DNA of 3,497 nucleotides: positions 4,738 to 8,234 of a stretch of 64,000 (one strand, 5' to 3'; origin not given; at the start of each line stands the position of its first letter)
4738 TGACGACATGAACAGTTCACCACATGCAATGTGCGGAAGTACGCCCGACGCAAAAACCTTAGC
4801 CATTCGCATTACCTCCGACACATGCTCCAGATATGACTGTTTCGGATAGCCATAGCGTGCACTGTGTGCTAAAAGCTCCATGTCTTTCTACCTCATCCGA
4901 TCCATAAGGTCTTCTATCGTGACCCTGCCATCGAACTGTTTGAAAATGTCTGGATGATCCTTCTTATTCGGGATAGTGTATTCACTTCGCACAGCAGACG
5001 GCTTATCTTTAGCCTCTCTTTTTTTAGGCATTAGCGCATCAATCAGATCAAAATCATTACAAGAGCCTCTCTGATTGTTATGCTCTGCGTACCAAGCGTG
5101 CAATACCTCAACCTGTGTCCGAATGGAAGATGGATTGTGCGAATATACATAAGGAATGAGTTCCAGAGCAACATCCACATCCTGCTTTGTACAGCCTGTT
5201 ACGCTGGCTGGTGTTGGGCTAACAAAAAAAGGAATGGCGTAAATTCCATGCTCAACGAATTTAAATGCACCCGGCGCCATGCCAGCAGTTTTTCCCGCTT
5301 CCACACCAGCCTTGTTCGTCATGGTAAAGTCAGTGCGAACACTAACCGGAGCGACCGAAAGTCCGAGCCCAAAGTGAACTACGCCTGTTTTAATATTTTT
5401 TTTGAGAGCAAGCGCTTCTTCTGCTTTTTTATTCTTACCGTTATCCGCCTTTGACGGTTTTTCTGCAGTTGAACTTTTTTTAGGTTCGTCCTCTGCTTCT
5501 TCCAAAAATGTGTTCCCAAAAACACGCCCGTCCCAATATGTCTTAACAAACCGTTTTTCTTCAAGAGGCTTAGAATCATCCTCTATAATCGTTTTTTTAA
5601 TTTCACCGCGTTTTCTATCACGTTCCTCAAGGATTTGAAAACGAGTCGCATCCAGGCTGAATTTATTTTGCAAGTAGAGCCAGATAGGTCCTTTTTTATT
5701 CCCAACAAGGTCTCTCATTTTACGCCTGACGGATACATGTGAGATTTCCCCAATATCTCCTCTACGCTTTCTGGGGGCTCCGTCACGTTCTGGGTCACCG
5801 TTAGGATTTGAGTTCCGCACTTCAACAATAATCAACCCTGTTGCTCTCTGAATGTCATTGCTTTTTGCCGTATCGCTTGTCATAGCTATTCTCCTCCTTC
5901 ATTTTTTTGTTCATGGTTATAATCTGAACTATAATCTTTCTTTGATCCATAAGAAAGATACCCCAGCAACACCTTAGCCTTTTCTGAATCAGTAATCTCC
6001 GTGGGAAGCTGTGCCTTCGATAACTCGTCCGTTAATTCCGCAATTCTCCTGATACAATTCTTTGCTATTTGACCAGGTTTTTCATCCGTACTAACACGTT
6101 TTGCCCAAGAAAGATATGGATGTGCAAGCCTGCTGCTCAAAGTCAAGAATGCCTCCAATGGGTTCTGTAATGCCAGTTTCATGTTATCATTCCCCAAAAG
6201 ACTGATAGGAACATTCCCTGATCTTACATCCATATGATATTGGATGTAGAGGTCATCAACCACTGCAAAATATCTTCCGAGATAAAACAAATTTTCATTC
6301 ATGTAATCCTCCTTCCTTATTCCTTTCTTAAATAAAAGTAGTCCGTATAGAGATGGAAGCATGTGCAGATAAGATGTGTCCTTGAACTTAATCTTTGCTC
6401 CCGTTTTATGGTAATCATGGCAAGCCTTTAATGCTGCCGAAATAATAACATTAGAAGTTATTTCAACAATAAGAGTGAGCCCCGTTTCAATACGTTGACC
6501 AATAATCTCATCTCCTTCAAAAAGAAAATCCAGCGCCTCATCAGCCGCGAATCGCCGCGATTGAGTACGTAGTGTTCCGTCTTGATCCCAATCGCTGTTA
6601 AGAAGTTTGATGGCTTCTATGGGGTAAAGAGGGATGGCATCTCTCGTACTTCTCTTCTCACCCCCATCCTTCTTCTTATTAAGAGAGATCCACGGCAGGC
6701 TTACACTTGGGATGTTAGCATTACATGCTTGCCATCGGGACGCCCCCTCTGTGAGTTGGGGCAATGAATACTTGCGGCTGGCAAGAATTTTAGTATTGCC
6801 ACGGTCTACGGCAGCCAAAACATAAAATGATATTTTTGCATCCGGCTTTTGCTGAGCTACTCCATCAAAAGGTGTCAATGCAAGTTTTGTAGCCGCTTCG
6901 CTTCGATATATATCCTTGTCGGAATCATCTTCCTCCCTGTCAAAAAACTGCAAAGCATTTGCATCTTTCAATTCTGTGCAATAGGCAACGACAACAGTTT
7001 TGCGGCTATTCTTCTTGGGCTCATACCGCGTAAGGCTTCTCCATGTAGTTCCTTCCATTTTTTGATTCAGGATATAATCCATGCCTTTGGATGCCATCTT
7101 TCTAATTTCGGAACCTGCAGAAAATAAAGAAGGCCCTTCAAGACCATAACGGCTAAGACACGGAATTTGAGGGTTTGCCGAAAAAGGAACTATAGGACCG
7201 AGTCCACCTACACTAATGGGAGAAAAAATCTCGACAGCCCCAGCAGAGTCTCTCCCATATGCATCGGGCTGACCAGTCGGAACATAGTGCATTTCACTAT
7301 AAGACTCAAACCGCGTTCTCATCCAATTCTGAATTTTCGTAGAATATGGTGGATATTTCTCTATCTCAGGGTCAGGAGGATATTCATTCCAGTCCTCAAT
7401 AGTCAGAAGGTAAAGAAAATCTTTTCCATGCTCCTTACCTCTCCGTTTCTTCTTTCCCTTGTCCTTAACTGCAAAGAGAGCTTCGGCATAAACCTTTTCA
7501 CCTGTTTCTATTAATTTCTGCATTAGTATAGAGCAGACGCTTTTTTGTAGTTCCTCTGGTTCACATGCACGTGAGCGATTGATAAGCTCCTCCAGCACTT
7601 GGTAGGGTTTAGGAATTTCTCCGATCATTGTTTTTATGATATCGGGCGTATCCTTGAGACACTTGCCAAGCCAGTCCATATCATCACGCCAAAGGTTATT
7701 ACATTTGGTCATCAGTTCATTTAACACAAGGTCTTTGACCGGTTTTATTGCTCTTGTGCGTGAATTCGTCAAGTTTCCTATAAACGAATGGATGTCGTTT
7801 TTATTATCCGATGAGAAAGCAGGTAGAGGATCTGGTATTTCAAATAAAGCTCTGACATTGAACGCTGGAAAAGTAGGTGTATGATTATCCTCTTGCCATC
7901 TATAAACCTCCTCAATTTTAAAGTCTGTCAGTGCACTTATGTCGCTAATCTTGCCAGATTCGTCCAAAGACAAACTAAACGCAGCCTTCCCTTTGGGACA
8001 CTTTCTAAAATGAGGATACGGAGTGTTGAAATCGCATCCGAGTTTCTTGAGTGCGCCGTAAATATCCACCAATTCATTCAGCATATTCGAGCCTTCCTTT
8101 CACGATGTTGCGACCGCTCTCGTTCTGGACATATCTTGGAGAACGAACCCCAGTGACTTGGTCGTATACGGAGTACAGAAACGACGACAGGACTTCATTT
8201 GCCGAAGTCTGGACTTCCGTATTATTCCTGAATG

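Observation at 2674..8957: Type I-C locus with an apparently swapped interference module: broken canonical cas3 upstream, divergent cas5-cas8-cas7-cas3 downstream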

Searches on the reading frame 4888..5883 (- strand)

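Call 3: search_protein_families(library=ncbifam, proteins=[window:4888-5883:-], max_evalue=0.01)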
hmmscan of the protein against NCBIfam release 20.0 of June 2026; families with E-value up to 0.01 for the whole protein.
window:4888-5883:- (331 aa): 3 families
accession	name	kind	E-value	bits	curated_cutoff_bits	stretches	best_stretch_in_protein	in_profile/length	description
TIGR02589.1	cas_Csd2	exception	1e-25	90.7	182.25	1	18-307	6-271/284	type I-C CRISPR-associated protein Cas7/Csd2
TIGR01595.1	cas_CT1132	subfamily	7.9e-16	58.4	125.8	2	16-129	7-115/268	CRISPR-associated protein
TIGR02590.1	cas_Csh2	exception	7.7e-05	22.3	171.55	1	17-243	5-197/286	type I-B CRISPR-associated protein Cas7/Csh2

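Call 4: search_protein_families(library=pfam, proteins=[window:4888-5883:-], max_evalue=0.01)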
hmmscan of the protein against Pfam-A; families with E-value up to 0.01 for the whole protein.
window:4888-5883:- (331 aa): 1 family
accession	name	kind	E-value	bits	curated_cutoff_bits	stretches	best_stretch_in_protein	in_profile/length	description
PF05107.17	Cas_Cas7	-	6.6e-37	127.9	33.2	1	13-303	2-245/249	CRISPR-associated protein Cas7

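Call 15: search_protein_families(library=padloc, proteins=[window:4888-5883:-], max_evalue=0.1)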
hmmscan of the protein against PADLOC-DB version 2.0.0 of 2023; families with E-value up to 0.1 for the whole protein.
window:4888-5883:- (331 aa): 9 families
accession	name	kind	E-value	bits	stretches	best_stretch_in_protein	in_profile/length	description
PDLC01614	Cas7b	-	9.3e-38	128.5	1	13-299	2-240/247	"CAS-I-B,CAS-I-C; effector_G7"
PDLC00958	Cas7c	-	2.7e-26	90.7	1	18-307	6-271/284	"CRISPR-associated protein Cas7/Csd2, subtype I-C/DVULG"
PDLC01302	Cas7c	-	4.1e-25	86.8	1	17-293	5-240/261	CAS-I-C; effector_G7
PDLC01253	Cas7c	-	2.1e-17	61.8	2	16-127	7-95/230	CAS-I-C; effector_G7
PDLC00964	Cas7b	-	2.1e-16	58.4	2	16-129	7-115/268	"CRISPR-associated protein, CT1132 family"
PDLC01461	Cas7c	-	1.7e-14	52.1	1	16-284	8-220/250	CAS-I-C; effector_G7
PDLC01303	Cas7b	-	7.7e-08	30.4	1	17-243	5-177/261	CAS-I-B; effector_G7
PDLC00963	Cas7b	-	2e-05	22.3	1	17-243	5-197/286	"CRISPR-associated protein Cas7/Csh2, subtype I-B/HMARI"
PDLC00742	Effector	-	0.032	10.9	1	44-99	341-396/527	Endonuclease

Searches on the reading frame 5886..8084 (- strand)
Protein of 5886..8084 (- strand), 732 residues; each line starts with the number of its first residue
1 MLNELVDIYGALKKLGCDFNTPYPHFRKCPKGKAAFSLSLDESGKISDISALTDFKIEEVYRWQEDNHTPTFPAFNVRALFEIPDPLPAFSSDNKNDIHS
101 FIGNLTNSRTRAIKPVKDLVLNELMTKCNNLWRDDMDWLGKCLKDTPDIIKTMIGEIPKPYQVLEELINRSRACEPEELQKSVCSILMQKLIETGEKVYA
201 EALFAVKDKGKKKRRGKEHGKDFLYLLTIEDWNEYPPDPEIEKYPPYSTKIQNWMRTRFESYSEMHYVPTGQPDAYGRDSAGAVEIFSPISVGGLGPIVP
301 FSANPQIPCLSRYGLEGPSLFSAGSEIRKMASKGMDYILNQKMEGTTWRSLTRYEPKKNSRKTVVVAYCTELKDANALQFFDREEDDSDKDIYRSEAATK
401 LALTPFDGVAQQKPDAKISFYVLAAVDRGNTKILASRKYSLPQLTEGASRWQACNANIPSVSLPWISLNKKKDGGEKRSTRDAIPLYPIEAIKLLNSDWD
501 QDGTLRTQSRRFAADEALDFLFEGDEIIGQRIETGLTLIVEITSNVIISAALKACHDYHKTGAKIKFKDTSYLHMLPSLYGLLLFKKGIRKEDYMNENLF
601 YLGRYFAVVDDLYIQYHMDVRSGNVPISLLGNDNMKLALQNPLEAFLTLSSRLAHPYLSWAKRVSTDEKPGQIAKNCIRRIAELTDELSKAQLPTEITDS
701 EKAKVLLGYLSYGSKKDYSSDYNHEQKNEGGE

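Call 3: search_protein_families(library=ncbifam, proteins=[window:5886-8084:-], max_evalue=0.01)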
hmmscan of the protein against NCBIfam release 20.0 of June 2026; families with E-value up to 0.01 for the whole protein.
window:5886-8084:- (732 aa): 0 families

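Call 4: search_protein_families(library=pfam, proteins=[window:5886-8084:-], max_evalue=0.01)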
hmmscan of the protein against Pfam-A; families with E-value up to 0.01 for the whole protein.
window:5886-8084:- (732 aa): 0 families

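Call 15: search_protein_families(library=padloc, proteins=[window:5886-8084:-], max_evalue=0.1)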
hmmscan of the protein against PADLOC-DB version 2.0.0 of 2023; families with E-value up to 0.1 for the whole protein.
window:5886-8084:- (732 aa): 3 families
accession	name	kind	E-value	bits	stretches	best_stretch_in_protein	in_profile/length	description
PDLC01562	Cas8c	-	1.8e-99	332.5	1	1-726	1-656/658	CAS-I-C; effector_LS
PDLC01255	Cas8c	-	0.0011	15.9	1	600-710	422-514/527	CAS-I-C; effector_LS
PDLC00970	Cas8c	-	0.0028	14.4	1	602-709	479-573/588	"CRISPR-associated protein Cas8c/Csd1, subtype I-C/DVULG"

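Call 18: find_related_loci(query=window:5886-8084:-, collection=genome_contigs, flank=10000)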
Query window:5886-8084:- (732 aa) in genome_contigs; peptide patterns used: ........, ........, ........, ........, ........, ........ (x = any residue, [..] = any of these).
27 stretches matched a pattern; 3 encode a relative of the query (tblastn E <= 1e-3); 3 distinct loci.
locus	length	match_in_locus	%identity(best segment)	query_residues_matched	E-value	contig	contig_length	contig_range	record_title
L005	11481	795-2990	88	1-732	0e+0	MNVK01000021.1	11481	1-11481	MAG: Nitrospirae bacterium CG1_02_44_142 cg1_0.2_scaffold_10466_c, whole genome shotgun sequence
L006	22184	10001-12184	85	1-728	0e+0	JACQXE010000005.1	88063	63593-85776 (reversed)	MAG: Nitrospirae bacterium isolate NC_groundwater_1507_Pr4_B-0.1um_42_5 SR1-18-B1_scaffold_72227, whole genome shotgun s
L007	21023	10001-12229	44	1-717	0e+0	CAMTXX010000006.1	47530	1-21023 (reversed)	MAG: uncultured Nitrospira sp. isolate G04_MAG_00034 genome assembly, contig: G04_MAG_00034_000000000059, whole genome s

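Call 19: find_homologous_proteins(query=window:5886-8084:-)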
Query window:5886-8084:- (732 aa): 33 proteins with E <= 0.001 among 8000 candidates.
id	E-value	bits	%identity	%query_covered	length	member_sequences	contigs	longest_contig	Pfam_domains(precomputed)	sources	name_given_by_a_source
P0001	0.0e+0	1487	88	100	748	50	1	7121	-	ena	-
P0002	0.0e+0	1419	85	99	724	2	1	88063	-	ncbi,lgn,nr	ncbi:MAG: hypothetical protein HY755_01125 [Nitrospirae bacterium]|nr:hypothetical protein [Nitrospi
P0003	0.0e+0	1393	83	100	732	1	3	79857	-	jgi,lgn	-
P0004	0.0e+0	1379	82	99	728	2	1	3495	-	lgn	-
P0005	0.0e+0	1377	82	100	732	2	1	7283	-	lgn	-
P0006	0.0e+0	1372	82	100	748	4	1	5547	-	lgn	-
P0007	0.0e+0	1362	80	100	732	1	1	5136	-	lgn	-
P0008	0.0e+0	1358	81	100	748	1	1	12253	-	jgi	jgi:hypothetical protein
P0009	0.0e+0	1305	77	100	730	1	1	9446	-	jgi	jgi:hypothetical protein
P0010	0.0e+0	1271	75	100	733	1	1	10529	-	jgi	jgi:hypothetical protein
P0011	0.0e+0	1269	73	100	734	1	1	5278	-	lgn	-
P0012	0.0e+0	1256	73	100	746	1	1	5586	-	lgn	-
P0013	0.0e+0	1211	70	98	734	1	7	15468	-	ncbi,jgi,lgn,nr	ncbi:MAG: hypothetical protein FJ107_00400 [Deltaproteobacteria bacterium]|nr:hypothetical protein [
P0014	0.0e+0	1125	69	100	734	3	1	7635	-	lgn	-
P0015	0.0e+0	1048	66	98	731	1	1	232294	-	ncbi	-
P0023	5.4e-199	681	45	100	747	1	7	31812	-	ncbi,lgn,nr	ncbi:MAG: hypothetical protein NG747_13485 [Candidatus Brocadia sp.]|nr:hypothetical protein [Candid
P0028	7.4e-53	198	23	100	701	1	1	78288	-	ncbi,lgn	-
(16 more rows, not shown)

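Call 22: find_encoding_contigs(protein=P0015, flank=10000, max_places=2)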
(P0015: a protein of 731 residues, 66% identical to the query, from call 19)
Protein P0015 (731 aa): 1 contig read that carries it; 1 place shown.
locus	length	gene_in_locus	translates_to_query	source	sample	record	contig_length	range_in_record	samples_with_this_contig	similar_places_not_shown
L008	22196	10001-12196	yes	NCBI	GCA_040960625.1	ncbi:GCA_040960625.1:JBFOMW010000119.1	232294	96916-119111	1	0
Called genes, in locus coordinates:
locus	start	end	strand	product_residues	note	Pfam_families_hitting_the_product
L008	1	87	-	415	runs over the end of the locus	PF05977:MFS_3, PF07690:MFS_1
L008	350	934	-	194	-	PF00528:BPD_transp_1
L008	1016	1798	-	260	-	PF13531:SBP_bac_11, PF01547:SBP_bac_1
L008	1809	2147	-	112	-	PF00126:HTH_1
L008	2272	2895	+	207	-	PF07920:DUF1684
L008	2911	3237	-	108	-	PF13190:PDGLE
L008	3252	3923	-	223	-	PF01891:CbiM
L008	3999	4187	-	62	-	PF10133:CooT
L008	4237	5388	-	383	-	PF11741:AMIN, PF01520:Amidase_3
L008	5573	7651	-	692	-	PF04879:Molybdop_Fe4S4, PF00384:Molybdopterin, PF01568:Molydop_binding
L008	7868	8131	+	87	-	-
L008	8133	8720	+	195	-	-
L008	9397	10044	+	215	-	PF09704:Cas_Cas5d (faint)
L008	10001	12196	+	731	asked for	-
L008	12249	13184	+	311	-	PF05107:Cas_Cas7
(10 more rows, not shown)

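Call 23: find_encoding_contigs(protein=P0023, flank=10000, max_places=2)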
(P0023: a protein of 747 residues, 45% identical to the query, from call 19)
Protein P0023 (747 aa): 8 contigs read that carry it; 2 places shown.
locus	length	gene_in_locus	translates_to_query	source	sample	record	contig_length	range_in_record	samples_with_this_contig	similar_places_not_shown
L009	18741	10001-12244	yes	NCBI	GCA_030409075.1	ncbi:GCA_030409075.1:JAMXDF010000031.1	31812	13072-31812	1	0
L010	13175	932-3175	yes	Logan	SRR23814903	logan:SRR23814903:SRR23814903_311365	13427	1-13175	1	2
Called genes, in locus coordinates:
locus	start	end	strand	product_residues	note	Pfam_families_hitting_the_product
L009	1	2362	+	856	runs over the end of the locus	PF16927:HisKA_7TM, PF00989:PAS, PF13426:PAS_9 (weak), PF00512:HisKA, PF02518:HATPase_c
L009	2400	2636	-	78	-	PF01161:PBP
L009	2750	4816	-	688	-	PF11563:Protoglobin, PF00512:HisKA, PF02518:HATPase_c, PF00072:Response_reg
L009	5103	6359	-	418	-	PF00171:Aldedh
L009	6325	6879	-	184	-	PF04977:DivIC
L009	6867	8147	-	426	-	PF03952:Enolase_N, PF00113:Enolase_C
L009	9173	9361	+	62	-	-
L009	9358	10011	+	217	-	PF09704:Cas_Cas5d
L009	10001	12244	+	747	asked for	-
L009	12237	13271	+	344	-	PF05107:Cas_Cas7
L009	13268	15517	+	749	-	PF04851:ResIII (weak), PF00270:DEAD (weak), PF22590:Cas3-like_C_2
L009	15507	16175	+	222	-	PF01930:Cas_Cas4, PF12705:PDDEXK_1 (faint)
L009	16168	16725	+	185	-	PF05635:23S_rRNA_IVP (weak)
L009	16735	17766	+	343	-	PF01867:Cas_Cas1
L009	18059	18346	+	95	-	PF09827:CRISPR_Cas2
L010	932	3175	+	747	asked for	-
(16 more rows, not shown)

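Call 24: find_encoding_contigs(protein=P0028, flank=10000, max_places=2)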
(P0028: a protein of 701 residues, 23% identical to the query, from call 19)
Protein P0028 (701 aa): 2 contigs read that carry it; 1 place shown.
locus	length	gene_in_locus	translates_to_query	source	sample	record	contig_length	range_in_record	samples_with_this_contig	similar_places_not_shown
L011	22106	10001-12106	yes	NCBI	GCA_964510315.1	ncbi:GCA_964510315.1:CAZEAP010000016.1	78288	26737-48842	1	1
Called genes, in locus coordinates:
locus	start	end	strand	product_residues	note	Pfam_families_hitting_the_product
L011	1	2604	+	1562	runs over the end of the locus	PF13176:TPR_7 (faint), PF14938:SNAP, PF17874:TPR_MalT, PF13424:TPR_12, PF00515:TPR_1, PF07719:TPR_2 (weak), PF13424:TPR_12, PF12770:CHAT, +4 more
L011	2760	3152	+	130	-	PF00072:Response_reg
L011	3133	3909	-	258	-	PF00149:Metallophos, PF12850:Metallophos_2 (weak)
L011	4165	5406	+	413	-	PF01168:Ala_racemase_N, PF00842:Ala_racemase_C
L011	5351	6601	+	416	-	PF13671:AAA_33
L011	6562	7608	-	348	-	PF00389:2-Hacid_dh, PF02826:2-Hacid_dh_C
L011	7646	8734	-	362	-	PF01208:URO-D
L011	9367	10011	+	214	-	PF09704:Cas_Cas5d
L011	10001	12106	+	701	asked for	-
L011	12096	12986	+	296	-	PF05107:Cas_Cas7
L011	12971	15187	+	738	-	PF01966:HD (weak), PF00270:DEAD (weak), PF22590:Cas3-like_C_2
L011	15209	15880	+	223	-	PF01930:Cas_Cas4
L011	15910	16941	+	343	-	PF01867:Cas_Cas1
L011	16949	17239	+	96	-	PF09827:CRISPR_Cas2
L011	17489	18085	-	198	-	-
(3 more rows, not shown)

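Call 42: search_solved_structures(query=window:5886-8084:-, max_evalue=1, show_alignments=1)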
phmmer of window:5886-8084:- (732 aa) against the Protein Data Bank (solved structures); distinct sequences matched with E-value up to 1: 4.
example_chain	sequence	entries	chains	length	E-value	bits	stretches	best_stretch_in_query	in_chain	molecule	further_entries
9czc_B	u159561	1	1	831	0.15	13.6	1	91-176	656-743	Bont/E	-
7k7y_A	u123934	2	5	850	0.15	13.6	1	91-176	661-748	Botulinum neurotoxin type E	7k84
6sdn_A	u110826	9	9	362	0.84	11.2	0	565-613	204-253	Farnesyl diphosphate synthase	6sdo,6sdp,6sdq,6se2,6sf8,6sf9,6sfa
5qpd_A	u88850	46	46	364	0.84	11.2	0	565-613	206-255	Farnesyl diphosphate synthase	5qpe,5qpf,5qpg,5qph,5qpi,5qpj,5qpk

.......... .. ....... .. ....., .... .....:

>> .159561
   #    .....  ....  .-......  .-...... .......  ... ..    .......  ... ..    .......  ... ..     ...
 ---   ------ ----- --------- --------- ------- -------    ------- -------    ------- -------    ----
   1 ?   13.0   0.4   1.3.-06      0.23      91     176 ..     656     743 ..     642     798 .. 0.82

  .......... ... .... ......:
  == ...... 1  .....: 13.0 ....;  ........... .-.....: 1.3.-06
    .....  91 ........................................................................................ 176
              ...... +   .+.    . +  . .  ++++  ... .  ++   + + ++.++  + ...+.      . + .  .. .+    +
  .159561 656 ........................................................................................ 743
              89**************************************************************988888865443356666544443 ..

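Call 71: predict_structure(alignment_id=A3)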
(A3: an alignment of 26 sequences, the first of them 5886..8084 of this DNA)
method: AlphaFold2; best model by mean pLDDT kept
length: 732 residues; sequences in the alignment: 26
mean_pLDDT: 83.1   pTM: 0.74
mean pLDDT of the five models: 83.1, 82.4, 81.0, 80.7, 75.7
residues with pLDDT >= 90: 296; 70-90: 327; 50-70: 75; < 50: 34
segments of 3 or more residues with pLDDT < 50: 209-218, 717-732
pLDDT, mean of each block of 10 residues (from residue 1): 87 84 76 90 92 84 83 92 86 89 84 85 92 89 93 93 95 93 95 91 76 48 90 92 91 88 81 87 75 74 66 62 85 86 86 76 90 85 65 66 88 92 81 89 92 92 76 58 89 89 74 88 88 94 89 68 60 91 95 95 93 86 71 84 91 86 82 88 91 92 96 59 25 26
secondary structure, 60 per line:
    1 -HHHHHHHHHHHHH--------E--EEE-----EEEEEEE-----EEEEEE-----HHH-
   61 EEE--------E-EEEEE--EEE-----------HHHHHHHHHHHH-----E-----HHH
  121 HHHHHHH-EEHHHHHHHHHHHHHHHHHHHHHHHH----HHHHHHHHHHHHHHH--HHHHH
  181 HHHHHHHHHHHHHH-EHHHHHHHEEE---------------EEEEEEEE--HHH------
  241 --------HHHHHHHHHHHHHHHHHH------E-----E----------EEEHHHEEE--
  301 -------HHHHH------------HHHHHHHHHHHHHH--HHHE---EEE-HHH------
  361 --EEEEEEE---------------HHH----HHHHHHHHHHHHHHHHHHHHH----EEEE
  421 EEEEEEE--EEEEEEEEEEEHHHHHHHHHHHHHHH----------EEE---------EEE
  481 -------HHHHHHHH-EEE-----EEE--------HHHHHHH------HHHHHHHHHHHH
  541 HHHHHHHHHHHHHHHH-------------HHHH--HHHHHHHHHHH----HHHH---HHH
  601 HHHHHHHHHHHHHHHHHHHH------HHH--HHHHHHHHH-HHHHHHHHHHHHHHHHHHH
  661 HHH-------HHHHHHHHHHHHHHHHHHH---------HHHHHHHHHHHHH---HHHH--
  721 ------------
elements in order (helices of 4 or more, strands of 3 or more residues): H2-14 E26-28 E34-40 E46-51 E61-63 E74-78 E81-83 H95-106 H118-127 H131-154 H159-173 H176-194 H197-203 E204-206 E222-229 H249-266 E290-292 E296-298 H308-312 H325-338 E348-350 E363-369 H392-412 E417-427 E430-440 H441-455 E466-468 E478-480 H488-495 E497-499 E505-507 H516-522 H529-556 H570-573 H576-586 H591-594 H598-620 H632-640 H642-663 H671-689 H699-711 H715-718

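Call 74: fold_search(model_id=the predicted structure, library=pdb)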
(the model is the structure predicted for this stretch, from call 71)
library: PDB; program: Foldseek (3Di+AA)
matches with E <= 10: 155; with E <= 0.001: 7
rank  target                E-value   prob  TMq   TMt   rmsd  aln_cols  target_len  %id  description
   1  8g9t_K                1.5e-10  1.00  0.46  0.55  11.3       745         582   11  Exploiting Activation and Inactivation Mechanisms in Type I-C CRISPR-Cas3 for Genome Editing Applications (released 2024-03-06)
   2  8g9u_H                5.3e-09  1.00  0.40  0.47  13.5       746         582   12  Exploiting Activation and Inactivation Mechanisms in Type I-C CRISPR-Cas3 for Genome Editing Applications (released 2024-03-06)
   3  8dex_I                3.4e-08  1.00  0.34  0.55   8.6       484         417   13  type I-C Cascade (released 2023-02-15)
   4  8dfa_I                9.2e-08  1.00  0.33  0.54   8.2       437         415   11  type I-C Cascade bound to ssDNA target (released 2023-02-22)
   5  8dej_I                1.0e-07  1.00  0.31  0.39  15.8       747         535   12  D. vulgaris type I-C Cascade bound to dsDNA target (released 2023-02-22)
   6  8dfo_I                2.8e-07  1.00  0.34  0.54   8.9       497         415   13  type I-C Cascade bound to AcrIC4 (released 2023-02-15)
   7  7kha_I                1.2e-05  1.00  0.24  0.42   8.6       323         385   13  Cryo-EM Structure of the Desulfovibrio vulgaris Type I-C Apo Cascade (released 2020-11-11)
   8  8fcj_I                6.0e-03  0.91  0.21  0.28  11.2       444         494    9  Cryo-EM structure of Cascade-DNA (P23) complex in type I-B CAST system (released 2023-08-09)
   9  9bz4_B                8.9e-02  0.07  0.07  0.10  23.0       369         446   11  Crystal structure of the C2 and GAP domains of human p120RasGAP (released 2025-01-22)
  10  9jhc_A                1.1e-01  1.00  0.12  0.67   3.4       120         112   20  Cryo-EM structure of RacrIC1-Cascade IC1-complex I (released 2026-03-18)
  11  9bz4_A                1.3e-01  0.06  0.07  0.10  22.0       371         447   10  Crystal structure of the C2 and GAP domains of human p120RasGAP (released 2025-01-22)
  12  7kha_K                2.7e-01  0.99  0.13  0.68   4.9       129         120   17  Cryo-EM Structure of the Desulfovibrio vulgaris Type I-C Apo Cascade (released 2020-11-11)
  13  9l3r_A                3.3e-01  0.03  0.06  0.05  23.7       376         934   11  Human PI3KDELTA in complex with Zandelisib (released 2025-06-11)
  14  8gy0_A                3.9e-01  0.09  0.09  0.15  18.6       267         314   10  Agrocybe pediades linalool sunthase (Ap.LS) (released 2023-04-12)
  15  8s3r_A                4.7e-01  0.02  0.05  0.05  22.9       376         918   11  HUMAN PI3KDELTA IN COMPLEX WITH PYRIDAZINONE INHIBITOR 7 (released 2024-07-03)
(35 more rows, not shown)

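Call 87: search_protein_representatives(alignment_id=A3)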
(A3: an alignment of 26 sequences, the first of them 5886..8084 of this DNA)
Query: 26 sequences, 728 profile positions. Proteins with E-value up to 0.001 (for the whole library): 1222; up to 1e-10: 1004; up to 1e-30: 702. The best 150 are listed.
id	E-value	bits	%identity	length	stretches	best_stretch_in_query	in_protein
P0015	0.0e+00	1097.0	-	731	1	1-708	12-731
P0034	7.1e-287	970.0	-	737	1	1-727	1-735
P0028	1.8e-216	737.3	-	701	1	1-727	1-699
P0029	1.2e-206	704.8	-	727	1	1-717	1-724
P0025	7.4e-206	702.2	-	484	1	255-725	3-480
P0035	1.3e-187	641.8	-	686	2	129-726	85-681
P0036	2.6e-179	614.5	-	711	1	1-725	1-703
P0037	1.6e-178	611.8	-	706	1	1-719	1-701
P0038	5.8e-177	606.7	-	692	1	1-709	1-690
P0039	1.8e-167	575.3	-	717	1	1-722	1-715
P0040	2.1e-167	575.1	-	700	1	1-722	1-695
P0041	1.0e-166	572.8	-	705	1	1-724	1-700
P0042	1.4e-165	569.1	-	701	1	1-713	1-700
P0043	2.5e-163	561.6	-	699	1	1-709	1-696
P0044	3.2e-161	554.6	-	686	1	1-721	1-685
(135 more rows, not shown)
